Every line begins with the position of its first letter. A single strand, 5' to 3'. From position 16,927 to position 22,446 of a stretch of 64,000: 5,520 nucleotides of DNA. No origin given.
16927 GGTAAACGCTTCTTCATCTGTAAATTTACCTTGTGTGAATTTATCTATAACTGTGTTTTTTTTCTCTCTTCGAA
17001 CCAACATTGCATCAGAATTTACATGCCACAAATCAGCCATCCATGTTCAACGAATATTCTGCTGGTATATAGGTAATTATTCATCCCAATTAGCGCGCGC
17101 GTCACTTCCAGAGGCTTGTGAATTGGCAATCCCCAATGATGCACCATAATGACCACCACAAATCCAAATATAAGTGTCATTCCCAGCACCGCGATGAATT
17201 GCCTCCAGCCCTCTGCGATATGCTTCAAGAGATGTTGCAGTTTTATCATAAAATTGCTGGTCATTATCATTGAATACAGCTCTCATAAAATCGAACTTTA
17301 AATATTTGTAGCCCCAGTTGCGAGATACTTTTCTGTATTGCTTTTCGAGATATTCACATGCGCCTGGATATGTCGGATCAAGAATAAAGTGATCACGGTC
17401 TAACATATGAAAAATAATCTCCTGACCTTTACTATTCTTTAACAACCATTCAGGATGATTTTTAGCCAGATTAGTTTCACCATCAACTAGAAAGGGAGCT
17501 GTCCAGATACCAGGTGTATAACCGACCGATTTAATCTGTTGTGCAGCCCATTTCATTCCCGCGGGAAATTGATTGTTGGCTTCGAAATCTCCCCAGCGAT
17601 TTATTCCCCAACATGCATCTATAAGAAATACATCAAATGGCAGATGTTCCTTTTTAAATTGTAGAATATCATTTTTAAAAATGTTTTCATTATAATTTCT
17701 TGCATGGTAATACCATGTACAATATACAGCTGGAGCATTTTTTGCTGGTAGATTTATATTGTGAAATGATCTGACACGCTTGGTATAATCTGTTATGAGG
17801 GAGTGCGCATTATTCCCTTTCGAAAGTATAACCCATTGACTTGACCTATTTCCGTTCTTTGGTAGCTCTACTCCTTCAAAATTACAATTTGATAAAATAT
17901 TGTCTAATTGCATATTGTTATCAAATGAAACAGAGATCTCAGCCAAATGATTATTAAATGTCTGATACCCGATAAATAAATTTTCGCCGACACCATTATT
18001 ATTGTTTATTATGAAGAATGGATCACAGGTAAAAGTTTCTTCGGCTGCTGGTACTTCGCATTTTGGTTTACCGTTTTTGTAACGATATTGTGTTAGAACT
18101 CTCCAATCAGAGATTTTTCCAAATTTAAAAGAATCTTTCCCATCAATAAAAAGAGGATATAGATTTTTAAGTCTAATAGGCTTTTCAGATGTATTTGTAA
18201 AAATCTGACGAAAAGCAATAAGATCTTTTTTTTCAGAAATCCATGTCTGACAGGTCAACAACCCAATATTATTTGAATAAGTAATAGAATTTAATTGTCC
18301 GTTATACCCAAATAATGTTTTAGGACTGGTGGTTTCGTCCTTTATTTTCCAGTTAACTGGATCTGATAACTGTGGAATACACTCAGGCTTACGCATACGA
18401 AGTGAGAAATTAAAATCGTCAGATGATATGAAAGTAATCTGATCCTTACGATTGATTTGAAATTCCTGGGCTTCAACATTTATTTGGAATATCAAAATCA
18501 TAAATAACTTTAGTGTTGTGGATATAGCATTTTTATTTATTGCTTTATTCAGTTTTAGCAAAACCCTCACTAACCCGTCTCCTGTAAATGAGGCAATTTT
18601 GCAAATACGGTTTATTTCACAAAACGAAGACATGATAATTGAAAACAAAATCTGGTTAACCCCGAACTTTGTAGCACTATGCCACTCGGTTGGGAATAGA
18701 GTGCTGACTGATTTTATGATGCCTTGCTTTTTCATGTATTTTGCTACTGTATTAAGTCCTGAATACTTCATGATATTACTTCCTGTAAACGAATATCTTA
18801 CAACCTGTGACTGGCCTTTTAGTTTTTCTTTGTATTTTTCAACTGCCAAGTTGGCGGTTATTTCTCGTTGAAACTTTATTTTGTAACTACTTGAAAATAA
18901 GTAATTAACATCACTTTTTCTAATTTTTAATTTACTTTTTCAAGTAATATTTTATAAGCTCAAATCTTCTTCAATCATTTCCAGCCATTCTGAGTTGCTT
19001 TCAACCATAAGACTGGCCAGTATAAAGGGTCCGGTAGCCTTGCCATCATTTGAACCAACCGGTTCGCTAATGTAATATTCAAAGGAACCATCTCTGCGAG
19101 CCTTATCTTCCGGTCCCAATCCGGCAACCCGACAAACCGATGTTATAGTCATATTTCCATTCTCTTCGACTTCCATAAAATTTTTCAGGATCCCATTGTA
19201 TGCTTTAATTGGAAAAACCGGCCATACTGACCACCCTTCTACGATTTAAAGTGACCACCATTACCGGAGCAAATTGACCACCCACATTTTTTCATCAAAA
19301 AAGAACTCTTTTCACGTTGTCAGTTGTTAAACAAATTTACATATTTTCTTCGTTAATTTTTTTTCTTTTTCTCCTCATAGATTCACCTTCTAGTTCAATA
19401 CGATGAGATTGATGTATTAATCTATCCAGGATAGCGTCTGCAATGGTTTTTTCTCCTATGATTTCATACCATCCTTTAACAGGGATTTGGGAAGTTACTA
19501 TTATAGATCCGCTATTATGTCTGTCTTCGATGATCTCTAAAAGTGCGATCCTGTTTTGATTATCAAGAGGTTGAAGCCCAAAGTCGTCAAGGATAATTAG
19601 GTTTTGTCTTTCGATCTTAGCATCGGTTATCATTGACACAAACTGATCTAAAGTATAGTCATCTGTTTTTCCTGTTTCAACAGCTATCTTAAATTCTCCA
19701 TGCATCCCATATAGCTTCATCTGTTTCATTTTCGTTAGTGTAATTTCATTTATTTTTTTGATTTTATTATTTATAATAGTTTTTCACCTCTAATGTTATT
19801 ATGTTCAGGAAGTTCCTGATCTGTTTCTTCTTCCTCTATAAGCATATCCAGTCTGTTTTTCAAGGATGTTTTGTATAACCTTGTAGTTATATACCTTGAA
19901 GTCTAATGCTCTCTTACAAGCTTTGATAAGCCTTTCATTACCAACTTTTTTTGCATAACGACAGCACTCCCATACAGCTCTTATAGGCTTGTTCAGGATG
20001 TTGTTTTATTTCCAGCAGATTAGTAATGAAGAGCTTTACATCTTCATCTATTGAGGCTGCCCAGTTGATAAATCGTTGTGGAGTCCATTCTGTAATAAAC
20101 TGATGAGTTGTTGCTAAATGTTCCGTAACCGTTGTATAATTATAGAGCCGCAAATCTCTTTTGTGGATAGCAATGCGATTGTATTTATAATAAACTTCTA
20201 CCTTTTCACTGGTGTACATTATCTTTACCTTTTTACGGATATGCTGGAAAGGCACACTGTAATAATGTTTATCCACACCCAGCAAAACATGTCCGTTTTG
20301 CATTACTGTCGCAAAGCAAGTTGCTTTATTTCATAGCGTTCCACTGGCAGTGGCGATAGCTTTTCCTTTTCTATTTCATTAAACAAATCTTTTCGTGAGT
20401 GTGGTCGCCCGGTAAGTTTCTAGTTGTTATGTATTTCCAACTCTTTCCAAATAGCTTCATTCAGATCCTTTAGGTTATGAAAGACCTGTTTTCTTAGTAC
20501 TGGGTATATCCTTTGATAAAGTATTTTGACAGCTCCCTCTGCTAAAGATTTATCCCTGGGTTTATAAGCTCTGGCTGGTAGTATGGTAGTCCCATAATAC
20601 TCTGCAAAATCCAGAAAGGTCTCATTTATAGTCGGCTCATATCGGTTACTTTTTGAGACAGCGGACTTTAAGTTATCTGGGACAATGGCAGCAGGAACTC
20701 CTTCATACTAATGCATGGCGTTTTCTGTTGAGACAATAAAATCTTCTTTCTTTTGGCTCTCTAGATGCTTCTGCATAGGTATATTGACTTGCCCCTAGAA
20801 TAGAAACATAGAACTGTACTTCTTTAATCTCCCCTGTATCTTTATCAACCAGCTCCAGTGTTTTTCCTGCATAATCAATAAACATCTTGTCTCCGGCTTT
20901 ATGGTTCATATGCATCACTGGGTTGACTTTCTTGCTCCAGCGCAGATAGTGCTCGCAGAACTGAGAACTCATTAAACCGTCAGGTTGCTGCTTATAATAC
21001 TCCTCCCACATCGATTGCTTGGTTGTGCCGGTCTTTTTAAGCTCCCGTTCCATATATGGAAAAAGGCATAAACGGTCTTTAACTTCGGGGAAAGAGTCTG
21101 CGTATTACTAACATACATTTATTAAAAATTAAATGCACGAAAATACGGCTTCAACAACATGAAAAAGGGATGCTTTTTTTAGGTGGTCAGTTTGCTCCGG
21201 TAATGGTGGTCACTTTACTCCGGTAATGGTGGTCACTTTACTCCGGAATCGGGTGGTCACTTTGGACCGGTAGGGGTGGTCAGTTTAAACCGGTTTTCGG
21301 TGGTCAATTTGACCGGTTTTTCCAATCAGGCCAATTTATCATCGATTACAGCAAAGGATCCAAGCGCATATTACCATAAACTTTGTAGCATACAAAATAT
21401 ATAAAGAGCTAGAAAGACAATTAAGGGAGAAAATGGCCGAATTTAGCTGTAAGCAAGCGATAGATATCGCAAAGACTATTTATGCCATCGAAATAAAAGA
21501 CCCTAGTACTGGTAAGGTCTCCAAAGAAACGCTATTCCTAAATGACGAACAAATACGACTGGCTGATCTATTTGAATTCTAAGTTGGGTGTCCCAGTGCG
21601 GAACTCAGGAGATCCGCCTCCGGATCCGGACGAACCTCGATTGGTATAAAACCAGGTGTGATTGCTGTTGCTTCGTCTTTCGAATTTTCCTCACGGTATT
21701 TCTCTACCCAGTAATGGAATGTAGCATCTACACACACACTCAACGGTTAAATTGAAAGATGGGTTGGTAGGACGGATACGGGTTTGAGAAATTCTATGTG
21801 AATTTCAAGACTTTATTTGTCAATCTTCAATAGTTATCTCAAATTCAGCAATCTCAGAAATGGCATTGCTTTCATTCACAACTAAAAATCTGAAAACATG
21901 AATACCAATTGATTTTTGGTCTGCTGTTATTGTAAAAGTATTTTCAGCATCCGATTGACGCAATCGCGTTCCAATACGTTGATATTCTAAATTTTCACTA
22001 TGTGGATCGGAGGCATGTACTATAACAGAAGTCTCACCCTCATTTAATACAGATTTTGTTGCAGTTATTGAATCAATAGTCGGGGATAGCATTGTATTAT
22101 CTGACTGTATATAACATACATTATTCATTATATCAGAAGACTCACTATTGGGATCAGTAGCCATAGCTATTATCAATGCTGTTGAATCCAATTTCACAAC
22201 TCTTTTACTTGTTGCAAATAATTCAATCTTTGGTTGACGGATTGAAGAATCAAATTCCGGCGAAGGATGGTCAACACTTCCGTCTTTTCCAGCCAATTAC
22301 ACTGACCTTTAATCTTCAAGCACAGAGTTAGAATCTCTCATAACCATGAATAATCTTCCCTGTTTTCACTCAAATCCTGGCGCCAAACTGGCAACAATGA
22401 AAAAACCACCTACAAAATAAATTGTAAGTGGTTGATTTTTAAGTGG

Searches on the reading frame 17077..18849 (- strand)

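Call 83: search_protein_families(library=pfam, proteins=[window:17077-18849:-], max_evalue=0.0001)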
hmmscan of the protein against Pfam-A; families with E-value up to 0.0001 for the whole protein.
window:17077-18849:- (590 aa): 1 family
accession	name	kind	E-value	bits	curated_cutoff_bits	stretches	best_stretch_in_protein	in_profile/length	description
PF02065.24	Melibiase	-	3.8e-14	52.9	27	1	364-544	33-215/347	Melibiase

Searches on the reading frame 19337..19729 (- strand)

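Call 83: search_protein_families(library=pfam, proteins=[window:19337-19729:-], max_evalue=0.0001)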
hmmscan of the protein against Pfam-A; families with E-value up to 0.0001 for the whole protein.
window:19337-19729:- (130 aa): 1 family
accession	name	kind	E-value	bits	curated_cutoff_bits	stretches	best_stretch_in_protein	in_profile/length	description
PF01695.23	IstB_IS21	-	2.3e-27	96.5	24.1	1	39-124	151-236/238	IstB-like ATP binding protein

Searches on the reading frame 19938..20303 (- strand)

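Call 83: search_protein_families(library=pfam, proteins=[window:19938-20303:-], max_evalue=0.0001)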
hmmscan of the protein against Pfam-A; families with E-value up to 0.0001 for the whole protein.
window:19938-20303:- (121 aa): 1 family
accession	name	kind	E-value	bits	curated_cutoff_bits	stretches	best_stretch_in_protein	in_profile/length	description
PF22483.2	Mu-transpos_C_2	-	4.3e-10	39.6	27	1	10-50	24-64/73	Mu transposase, C-terminal domain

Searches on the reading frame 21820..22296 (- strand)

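Call 3: search_protein_families(library=pfam, proteins=[window:21820-22296:-], max_evalue=1)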
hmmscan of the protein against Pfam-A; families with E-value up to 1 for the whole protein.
window:21820-22296:- (158 aa): 0 families

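Call 4: search_protein_families(library=ncbifam, proteins=[window:21820-22296:-], max_evalue=1)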
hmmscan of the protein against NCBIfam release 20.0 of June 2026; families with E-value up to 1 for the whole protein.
window:21820-22296:- (158 aa): 1 family
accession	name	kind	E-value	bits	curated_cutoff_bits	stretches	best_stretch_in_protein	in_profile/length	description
NF012211.1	tand_rpt_95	domain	0.068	13.1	90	1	90-157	14-85/98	tandem-95 repeat protein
